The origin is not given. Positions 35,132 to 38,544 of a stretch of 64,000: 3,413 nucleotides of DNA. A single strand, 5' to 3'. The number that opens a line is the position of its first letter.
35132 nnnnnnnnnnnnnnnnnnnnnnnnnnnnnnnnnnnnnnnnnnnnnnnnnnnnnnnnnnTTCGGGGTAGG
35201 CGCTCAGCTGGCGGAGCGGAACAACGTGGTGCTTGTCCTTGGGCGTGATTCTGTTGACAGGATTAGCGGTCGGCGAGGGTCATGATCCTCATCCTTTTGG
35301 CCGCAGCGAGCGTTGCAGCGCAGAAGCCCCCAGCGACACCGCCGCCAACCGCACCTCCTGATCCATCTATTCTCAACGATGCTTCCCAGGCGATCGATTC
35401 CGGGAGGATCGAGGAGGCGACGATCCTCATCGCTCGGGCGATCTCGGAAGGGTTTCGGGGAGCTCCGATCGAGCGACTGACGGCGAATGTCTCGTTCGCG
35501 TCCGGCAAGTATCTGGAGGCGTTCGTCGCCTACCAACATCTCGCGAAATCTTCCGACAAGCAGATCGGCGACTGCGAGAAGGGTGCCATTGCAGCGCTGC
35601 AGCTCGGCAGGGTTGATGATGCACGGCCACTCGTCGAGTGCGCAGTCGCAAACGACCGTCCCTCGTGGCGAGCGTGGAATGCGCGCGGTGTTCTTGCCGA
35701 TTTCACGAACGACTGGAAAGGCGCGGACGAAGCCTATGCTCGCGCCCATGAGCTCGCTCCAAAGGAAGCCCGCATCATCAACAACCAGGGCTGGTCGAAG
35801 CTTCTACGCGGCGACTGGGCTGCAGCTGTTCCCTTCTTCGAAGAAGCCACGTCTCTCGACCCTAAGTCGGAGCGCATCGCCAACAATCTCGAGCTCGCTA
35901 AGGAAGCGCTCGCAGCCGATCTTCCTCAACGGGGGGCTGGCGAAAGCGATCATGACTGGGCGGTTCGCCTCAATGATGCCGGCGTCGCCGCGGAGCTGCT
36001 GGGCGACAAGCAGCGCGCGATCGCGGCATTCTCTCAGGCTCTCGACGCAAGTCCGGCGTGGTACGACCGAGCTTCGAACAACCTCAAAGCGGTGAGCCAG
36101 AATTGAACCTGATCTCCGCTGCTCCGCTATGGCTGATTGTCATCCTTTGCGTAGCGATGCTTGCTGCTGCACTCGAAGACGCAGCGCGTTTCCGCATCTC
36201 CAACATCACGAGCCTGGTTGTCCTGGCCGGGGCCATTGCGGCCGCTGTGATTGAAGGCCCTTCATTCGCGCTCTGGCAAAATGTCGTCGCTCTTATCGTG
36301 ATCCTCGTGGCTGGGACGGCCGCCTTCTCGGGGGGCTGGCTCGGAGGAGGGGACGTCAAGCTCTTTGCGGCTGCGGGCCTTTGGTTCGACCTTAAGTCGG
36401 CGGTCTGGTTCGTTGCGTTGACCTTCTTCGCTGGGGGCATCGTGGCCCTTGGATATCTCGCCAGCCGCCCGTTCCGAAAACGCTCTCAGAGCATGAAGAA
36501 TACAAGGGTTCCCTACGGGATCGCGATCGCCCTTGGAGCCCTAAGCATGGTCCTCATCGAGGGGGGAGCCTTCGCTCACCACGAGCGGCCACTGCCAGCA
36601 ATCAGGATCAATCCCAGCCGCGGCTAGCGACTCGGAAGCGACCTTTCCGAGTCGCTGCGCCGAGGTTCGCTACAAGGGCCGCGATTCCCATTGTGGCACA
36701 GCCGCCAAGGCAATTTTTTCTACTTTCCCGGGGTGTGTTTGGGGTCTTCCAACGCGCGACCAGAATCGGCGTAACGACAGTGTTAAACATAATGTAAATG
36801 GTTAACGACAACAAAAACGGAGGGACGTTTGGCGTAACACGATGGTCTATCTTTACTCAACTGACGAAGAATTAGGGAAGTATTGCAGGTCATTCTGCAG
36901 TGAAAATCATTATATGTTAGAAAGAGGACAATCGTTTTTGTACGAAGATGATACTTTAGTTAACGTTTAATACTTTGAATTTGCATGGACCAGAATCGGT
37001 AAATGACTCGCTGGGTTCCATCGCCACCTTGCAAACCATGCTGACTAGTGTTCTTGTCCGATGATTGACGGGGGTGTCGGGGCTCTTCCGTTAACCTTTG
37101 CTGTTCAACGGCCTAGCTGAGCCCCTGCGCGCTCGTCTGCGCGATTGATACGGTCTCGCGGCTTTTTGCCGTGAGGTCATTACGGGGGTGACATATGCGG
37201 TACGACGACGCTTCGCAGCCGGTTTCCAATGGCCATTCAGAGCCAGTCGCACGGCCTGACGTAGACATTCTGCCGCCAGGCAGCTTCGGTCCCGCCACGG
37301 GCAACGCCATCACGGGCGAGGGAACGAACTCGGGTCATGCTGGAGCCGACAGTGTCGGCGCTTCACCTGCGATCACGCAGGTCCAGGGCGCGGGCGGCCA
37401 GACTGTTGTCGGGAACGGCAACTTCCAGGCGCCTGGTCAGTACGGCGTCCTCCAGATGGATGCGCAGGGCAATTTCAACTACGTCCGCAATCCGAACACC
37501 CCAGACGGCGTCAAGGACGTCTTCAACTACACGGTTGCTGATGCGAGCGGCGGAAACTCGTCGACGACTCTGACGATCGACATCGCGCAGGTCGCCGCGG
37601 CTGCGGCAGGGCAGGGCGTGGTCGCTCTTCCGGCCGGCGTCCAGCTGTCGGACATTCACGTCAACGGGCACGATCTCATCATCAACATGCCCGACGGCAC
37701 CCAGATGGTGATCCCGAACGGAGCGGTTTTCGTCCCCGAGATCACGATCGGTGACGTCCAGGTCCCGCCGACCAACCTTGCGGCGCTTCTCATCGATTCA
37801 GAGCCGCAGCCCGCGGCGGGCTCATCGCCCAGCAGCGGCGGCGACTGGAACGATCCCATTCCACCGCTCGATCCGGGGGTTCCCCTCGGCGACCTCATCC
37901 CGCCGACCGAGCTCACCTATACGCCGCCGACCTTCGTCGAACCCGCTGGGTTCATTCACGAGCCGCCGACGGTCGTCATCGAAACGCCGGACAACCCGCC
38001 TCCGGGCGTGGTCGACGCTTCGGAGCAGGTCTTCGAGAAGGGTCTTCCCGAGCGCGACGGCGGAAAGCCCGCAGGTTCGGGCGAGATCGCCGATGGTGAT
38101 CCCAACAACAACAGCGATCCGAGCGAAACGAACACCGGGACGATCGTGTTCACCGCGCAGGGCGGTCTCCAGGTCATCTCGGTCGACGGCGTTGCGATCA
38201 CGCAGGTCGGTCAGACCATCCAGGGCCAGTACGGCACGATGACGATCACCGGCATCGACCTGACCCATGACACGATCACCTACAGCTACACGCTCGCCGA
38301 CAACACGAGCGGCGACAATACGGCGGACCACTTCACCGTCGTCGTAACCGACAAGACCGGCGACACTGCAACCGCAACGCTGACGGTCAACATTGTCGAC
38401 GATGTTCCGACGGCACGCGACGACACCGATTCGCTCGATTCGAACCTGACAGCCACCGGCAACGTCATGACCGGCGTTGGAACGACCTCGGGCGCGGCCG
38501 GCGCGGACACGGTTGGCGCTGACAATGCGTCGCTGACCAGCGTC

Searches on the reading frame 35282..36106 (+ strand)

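Call 12: search_protein_families(library=pfam, proteins=[window:35282-36106:+])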
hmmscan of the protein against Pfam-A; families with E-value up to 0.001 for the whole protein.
window:35282-36106:+ (274 aa): 10 families
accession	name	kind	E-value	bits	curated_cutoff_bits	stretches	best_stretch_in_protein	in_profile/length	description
PF07719.23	TPR_2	-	6.1e-16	57.6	27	0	130-161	2-33/34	Tetratricopeptide repeat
PF00515.34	TPR_1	-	2.3e-12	46.6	27.8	0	164-195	2-33/34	Tetratricopeptide repeat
PF13424.12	TPR_12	-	1.6e-09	38.2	30.1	0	144-193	18-75/77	Tetratricopeptide repeat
PF13432.12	TPR_16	-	5.3e-09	36.8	32.7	1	102-139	4-41/65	Tetratricopeptide repeat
PF13181.12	TPR_8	-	6.8e-09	35.6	25.7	0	233-258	7-32/34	Tetratricopeptide repeat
PF13428.12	TPR_14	-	7.7e-07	29.6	23.5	0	174-203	12-39/44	Tetratricopeptide repeat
PF25063.1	ARM_TT21_C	-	4.4e-05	23.9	35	1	105-163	105-163/209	Tetratricopeptide repeat protein 21 C-terminal ARM domain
PF13174.12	TPR_6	-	6.6e-05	23.7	26.3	0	234-258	7-31/33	Tetratricopeptide repeat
PF13371.12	TPR_9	-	0.00011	22.6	35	0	144-199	10-65/73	Tetratricopeptide repeat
PF14559.12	TPR_19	-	0.00038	21.2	25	0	175-203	3-31/68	Tetratricopeptide repeat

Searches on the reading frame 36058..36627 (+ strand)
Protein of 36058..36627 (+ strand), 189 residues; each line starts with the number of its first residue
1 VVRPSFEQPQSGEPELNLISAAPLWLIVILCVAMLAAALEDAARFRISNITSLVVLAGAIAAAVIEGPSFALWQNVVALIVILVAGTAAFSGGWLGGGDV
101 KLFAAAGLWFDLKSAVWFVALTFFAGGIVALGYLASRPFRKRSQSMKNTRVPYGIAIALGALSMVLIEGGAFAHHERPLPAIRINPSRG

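Call 3: search_protein_families(library=pfam, proteins=[window:36058-36627:+])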
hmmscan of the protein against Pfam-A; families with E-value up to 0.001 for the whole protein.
window:36058-36627:+ (189 aa): 1 family
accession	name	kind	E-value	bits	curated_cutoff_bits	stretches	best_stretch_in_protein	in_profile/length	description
PF01478.23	Peptidase_A24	-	2.2e-12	47.8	26.5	1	29-131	2-104/104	Type IV leader peptidase family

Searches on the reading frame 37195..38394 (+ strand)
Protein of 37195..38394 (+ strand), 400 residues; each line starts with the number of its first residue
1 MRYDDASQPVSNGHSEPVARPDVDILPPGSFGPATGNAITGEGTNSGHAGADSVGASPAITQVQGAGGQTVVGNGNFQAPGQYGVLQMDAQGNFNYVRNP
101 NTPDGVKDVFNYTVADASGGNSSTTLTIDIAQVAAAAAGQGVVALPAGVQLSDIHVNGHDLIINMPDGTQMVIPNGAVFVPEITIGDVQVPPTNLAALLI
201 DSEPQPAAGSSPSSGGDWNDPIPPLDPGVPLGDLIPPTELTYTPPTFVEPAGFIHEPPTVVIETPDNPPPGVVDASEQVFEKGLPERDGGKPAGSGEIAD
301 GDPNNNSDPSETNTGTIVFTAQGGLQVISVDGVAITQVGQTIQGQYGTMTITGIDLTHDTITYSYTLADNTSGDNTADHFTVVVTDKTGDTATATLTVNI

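Call 22: search_solved_structures(query=window:37195-38394:+, max_evalue=10, show_alignments=2)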
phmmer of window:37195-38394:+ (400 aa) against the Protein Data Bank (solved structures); distinct sequences matched with E-value up to 10: 2.
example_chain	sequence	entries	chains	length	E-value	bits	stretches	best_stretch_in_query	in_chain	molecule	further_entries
2rop_A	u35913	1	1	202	0.18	14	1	16-73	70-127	Copper-transporting ATPase 2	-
4oy6_A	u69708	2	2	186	0.23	13.7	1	322-397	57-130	Putative secreted cellulose-binding protein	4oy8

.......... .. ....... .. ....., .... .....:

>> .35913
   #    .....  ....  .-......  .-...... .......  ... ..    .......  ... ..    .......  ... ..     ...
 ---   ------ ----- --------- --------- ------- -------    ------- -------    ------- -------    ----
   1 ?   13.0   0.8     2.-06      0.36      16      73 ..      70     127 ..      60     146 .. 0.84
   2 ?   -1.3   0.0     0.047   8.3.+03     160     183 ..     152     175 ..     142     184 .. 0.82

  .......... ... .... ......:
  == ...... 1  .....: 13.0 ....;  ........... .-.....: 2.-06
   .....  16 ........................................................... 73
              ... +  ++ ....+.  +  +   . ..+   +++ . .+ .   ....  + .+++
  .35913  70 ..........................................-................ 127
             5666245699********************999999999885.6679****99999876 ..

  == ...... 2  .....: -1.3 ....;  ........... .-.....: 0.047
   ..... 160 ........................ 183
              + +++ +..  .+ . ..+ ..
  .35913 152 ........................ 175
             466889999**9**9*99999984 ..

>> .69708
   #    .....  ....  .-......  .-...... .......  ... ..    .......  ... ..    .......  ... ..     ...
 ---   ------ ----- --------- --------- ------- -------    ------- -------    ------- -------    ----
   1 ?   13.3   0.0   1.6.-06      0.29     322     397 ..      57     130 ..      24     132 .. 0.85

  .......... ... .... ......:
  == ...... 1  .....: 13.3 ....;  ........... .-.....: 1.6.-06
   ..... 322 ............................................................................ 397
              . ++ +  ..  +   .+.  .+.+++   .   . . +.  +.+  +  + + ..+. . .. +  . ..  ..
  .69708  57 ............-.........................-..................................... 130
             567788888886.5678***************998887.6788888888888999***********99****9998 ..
